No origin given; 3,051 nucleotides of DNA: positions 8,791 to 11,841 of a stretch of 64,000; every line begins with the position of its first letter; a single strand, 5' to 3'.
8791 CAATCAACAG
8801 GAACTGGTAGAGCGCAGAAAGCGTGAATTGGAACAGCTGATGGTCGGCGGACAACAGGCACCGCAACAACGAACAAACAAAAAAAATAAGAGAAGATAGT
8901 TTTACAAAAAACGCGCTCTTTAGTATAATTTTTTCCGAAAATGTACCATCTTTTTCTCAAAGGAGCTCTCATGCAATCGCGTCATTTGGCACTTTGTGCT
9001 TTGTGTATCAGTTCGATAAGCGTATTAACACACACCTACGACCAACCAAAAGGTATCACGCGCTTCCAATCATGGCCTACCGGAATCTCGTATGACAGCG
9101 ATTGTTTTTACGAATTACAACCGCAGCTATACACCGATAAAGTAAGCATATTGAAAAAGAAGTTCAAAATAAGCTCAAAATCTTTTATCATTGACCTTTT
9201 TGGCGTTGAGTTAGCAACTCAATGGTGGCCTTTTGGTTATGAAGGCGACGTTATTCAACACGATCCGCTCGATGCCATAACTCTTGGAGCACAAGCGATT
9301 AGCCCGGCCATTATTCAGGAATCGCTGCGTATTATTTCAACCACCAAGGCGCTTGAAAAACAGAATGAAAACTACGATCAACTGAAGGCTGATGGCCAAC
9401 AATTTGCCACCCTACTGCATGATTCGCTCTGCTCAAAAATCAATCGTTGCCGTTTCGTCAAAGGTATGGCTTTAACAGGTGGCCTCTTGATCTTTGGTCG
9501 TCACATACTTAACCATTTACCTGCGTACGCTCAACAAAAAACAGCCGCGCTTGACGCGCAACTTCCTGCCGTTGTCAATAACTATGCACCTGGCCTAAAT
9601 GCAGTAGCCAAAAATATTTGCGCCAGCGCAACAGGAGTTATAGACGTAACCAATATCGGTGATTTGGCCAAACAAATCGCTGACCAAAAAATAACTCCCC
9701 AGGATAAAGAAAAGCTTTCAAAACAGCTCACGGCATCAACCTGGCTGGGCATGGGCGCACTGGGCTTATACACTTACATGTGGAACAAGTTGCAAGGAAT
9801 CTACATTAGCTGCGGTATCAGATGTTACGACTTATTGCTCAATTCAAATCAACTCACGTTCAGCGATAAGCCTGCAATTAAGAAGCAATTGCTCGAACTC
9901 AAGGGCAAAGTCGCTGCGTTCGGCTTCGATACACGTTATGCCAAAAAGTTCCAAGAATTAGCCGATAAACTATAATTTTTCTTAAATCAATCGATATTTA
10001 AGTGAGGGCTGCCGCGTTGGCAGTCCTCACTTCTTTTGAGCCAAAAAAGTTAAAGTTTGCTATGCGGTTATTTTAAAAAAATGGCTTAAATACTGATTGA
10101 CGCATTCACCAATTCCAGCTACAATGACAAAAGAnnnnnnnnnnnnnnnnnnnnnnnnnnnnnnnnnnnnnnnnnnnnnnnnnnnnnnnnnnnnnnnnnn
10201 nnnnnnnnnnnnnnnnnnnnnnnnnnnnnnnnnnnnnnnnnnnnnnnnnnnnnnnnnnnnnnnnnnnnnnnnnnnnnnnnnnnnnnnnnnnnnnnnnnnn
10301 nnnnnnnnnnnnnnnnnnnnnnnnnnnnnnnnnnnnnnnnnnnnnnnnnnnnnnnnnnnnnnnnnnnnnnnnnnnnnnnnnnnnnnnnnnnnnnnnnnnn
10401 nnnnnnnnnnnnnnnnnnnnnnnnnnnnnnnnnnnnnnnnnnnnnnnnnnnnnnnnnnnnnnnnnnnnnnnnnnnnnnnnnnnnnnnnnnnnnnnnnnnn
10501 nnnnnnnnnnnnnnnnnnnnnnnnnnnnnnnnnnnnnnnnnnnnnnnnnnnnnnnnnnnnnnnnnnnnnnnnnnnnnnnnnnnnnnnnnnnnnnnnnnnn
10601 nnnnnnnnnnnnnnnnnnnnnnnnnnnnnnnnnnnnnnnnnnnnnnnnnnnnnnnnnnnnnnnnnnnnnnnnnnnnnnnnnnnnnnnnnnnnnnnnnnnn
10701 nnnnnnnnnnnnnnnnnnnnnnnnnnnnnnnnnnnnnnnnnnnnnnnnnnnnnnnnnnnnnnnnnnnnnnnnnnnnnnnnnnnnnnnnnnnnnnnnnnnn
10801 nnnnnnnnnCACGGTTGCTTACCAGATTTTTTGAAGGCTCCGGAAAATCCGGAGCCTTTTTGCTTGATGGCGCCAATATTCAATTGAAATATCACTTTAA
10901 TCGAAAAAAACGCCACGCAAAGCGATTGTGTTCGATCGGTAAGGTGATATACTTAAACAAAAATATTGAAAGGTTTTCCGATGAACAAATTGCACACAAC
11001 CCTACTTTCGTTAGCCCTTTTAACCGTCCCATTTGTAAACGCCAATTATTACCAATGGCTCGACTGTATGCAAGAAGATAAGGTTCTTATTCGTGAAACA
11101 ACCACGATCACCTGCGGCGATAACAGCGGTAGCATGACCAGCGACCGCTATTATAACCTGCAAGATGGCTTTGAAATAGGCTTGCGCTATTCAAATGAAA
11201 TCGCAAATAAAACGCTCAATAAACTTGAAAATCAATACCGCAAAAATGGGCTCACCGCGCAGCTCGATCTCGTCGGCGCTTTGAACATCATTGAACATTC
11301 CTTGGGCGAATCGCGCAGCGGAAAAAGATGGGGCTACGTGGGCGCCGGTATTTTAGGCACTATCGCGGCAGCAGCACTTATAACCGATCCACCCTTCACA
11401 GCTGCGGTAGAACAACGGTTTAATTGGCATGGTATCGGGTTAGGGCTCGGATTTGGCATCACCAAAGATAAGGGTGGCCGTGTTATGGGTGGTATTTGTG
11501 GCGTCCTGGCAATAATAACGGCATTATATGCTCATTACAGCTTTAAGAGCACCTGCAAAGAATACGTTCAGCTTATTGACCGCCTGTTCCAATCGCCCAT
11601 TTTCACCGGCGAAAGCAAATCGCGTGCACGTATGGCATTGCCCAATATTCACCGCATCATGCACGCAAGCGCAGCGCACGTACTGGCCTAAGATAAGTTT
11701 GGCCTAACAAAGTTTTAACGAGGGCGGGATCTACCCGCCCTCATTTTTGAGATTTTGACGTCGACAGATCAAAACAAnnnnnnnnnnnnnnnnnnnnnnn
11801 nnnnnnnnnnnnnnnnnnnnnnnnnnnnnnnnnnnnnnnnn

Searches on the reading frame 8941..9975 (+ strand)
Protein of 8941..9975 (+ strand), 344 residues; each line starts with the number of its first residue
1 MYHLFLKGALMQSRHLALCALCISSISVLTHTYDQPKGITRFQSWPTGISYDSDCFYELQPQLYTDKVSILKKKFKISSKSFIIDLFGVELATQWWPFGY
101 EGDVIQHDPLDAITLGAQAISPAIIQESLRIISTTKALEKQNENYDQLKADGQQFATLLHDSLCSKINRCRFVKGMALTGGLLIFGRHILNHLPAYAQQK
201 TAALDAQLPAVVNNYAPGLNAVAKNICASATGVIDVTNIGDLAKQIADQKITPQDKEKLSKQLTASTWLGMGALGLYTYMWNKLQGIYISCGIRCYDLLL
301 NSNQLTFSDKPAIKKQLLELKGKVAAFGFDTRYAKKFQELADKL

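Call 12: search_protein_families(library=pfam, proteins=[window:8941-9975:+], max_evalue=0.01)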
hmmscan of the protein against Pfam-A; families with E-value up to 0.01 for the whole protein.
window:8941-9975:+ (344 aa): 0 families

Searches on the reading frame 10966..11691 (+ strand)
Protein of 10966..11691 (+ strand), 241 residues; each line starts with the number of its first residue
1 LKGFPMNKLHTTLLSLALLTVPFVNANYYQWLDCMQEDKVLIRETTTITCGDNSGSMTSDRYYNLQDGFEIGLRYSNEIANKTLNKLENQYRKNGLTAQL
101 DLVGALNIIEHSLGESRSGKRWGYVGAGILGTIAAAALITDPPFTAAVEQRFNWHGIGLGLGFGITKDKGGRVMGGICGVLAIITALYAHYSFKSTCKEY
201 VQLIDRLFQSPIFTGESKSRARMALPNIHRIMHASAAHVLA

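Call 12: search_protein_families(library=pfam, proteins=[window:10966-11691:+], max_evalue=0.01)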
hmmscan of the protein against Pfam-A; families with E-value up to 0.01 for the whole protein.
window:10966-11691:+ (241 aa): 1 family
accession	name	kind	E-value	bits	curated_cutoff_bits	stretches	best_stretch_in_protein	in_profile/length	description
PF07123.17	PsbW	-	0.00056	20.4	25.4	1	114-192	49-120/133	Photosystem II reaction centre W protein (PsbW)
